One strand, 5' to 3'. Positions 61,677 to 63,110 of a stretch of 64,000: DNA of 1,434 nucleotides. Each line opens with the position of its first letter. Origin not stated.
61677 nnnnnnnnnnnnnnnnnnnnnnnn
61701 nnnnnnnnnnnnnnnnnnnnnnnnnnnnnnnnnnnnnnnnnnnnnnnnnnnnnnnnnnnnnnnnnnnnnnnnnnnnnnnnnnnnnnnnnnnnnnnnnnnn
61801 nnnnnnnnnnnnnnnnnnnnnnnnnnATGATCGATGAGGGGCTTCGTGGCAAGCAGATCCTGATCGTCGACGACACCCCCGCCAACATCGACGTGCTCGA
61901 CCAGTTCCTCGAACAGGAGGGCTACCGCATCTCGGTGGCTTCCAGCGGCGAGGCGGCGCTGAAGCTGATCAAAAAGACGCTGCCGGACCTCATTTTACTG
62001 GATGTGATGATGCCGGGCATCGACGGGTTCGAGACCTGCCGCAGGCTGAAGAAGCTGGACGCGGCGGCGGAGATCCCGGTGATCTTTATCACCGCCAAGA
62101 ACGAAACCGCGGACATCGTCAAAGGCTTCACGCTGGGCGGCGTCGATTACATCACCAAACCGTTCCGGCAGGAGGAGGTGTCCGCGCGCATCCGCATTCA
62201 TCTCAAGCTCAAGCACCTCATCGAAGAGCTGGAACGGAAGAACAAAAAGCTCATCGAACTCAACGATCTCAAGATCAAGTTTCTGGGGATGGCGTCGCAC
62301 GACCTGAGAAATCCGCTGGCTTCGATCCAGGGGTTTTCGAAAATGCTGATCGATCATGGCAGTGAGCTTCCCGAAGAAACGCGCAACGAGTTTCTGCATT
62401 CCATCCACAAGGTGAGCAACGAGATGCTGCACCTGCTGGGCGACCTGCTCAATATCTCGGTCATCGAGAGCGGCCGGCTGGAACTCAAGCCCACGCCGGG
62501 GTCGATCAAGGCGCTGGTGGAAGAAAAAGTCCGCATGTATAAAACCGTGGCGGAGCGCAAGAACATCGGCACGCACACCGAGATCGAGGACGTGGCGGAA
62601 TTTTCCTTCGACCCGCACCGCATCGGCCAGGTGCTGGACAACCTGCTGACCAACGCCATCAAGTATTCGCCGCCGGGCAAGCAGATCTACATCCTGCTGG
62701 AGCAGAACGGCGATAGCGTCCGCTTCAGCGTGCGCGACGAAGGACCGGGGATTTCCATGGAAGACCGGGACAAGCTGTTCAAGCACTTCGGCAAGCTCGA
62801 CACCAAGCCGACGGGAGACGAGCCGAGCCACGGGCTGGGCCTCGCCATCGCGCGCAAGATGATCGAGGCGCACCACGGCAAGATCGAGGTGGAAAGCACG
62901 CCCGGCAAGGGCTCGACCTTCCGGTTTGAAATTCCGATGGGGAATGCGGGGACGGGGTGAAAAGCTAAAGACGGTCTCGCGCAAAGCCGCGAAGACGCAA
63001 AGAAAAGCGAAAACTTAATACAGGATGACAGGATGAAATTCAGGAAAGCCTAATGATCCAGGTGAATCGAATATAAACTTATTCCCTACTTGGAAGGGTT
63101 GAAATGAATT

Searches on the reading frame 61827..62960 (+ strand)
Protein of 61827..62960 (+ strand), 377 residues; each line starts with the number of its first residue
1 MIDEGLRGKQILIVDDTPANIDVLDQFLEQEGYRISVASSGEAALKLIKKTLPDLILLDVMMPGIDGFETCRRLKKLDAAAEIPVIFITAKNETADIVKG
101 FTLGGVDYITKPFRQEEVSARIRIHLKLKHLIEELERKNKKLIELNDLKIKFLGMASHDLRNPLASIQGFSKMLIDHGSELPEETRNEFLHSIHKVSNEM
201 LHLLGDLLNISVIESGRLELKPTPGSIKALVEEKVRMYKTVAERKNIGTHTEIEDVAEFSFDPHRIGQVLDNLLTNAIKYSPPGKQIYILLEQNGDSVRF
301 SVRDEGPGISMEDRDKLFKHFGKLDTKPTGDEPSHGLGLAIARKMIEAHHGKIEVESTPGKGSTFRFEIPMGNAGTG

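Call 79: search_protein_families(library=pfam, proteins=[window:61827-62960:+], max_evalue=0.00001)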
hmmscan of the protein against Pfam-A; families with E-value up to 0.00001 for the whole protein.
window:61827-62960:+ (377 aa): 4 families
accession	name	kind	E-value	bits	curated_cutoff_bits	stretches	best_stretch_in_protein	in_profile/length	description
PF00072.30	Response_reg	-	4.9e-33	114.1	30.2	1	11-122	1-110/111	Response regulator receiver domain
PF02518.31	HATPase_c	-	1.9e-30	106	26.4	1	262-371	2-109/111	Histidine kinase-, DNA gyrase B-, and HSP90-like ATPase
PF00512.31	HisKA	-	6.7e-15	55.3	26.9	1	149-216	2-66/66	His Kinase A (phospho-acceptor) domain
PF13581.12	HATPase_c_2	-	5e-06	27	27.4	0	269-349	35-112/127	Histidine kinase-like ATPase domain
